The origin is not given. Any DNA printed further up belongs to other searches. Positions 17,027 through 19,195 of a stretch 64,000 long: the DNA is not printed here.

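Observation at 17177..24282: Two-gene operon of extreme Cys/Asp-rich lipoproteins, divergent from an outer-membrane barrel gene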

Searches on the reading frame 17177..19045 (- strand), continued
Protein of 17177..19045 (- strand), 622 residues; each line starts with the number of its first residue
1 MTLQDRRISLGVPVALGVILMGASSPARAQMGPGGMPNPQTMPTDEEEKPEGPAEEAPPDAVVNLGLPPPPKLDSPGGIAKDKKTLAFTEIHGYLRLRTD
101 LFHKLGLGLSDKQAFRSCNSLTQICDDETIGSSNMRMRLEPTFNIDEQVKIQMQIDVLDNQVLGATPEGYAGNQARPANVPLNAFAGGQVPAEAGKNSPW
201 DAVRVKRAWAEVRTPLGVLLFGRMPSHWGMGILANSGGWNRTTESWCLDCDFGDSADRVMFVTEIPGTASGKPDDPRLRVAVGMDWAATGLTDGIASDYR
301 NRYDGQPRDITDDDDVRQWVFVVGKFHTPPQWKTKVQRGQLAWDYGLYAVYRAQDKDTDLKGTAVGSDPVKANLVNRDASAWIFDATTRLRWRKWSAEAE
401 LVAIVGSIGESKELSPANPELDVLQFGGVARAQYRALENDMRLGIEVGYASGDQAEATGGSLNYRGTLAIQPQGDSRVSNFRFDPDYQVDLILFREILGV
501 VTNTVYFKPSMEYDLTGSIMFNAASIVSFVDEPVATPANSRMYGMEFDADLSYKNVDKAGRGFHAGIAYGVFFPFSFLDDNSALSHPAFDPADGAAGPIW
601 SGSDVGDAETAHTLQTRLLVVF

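Call 72: fold_search(model_id=the predicted structure, library=pdb)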
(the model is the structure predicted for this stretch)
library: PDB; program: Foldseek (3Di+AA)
matches with E <= 10: 767; with E <= 0.001: 292
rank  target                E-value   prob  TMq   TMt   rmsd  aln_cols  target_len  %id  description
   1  8rqp                  2.4e-14  1.00  0.46  0.60   6.9       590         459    9  In meso structure of the alginate exporter, AlgE, from Pseudomonas aeruginosa in 7.10 monoacylglycerol (released 2024-04-03)
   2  4xnl                  4.0e-14  1.00  0.45  0.63   7.0       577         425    9  X-ray structure of AlgE2 (released 2015-06-03)
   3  4afk                  4.7e-14  1.00  0.44  0.61   7.1       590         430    8  In meso structure of alginate transporter, AlgE, from Pseudomonas aeruginosa, PAO1 (released 2013-02-06)
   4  3rbh_D                8.1e-14  1.00  0.44  0.62   7.4       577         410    9  Structure of alginate export protein AlgE from Pseudomonas aeruginosa (released 2011-07-27)
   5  3rbh_C                8.5e-14  1.00  0.43  0.61   7.0       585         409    9  Structure of alginate export protein AlgE from Pseudomonas aeruginosa (released 2011-07-27)
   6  8q2o                  1.1e-13  1.00  0.46  0.60   7.1       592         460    9  Structure of alginate transporter AlgE from P. aeruginosa PAO1 by using Se-MAG for the the lipid cubic phase crystalliza (released 2024-05-15)
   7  4b61_A                1.2e-13  1.00  0.46  0.63   6.9       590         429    9  In meso structure of alginate transporter, AlgE, from Pseudomoas aeruginosa, PAO1. Crystal form 3. (released 2013-07-17)
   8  4b61_B                1.3e-13  1.00  0.44  0.59   7.5       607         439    9  In meso structure of alginate transporter, AlgE, from Pseudomoas aeruginosa, PAO1. Crystal form 3. (released 2013-07-17)
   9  5iyu                  1.6e-13  1.00  0.45  0.62   6.9       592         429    9  AlgE_CIM (released 2017-04-05)
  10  8pz4                  2.3e-13  1.00  0.45  0.58   7.2       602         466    9  Structure of alginate transporter, AlgE, solved at wavelength 2.755 A (released 2023-10-25)
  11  7acg                  3.4e-13  1.00  0.46  0.60   7.2       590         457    9  In meso structure of the alginate exporter, AlgE, from Pseudomonas aeruginosa in 9.8 monoacylglycerol (released 2020-12-16)
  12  4xnk                  6.1e-13  1.00  0.42  0.59   7.5       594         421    9  X-ray structure of AlgE1 (released 2015-06-03)
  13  4azl_A                6.8e-13  1.00  0.44  0.62   6.7       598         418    9  In meso structure of alginate transporter, AlgE, from Pseudomoas aeruginosa, PAO1, crystal form 2. (released 2013-07-03)
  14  4azl_B                1.1e-12  1.00  0.42  0.58   8.3       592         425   10  In meso structure of alginate transporter, AlgE, from Pseudomoas aeruginosa, PAO1, crystal form 2. (released 2013-07-03)
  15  5d5d                  1.5e-12  1.00  0.42  0.61   7.2       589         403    9  In meso in situ serial X-ray crystallography structure of AlgE at 100 K (released 2016-01-13)
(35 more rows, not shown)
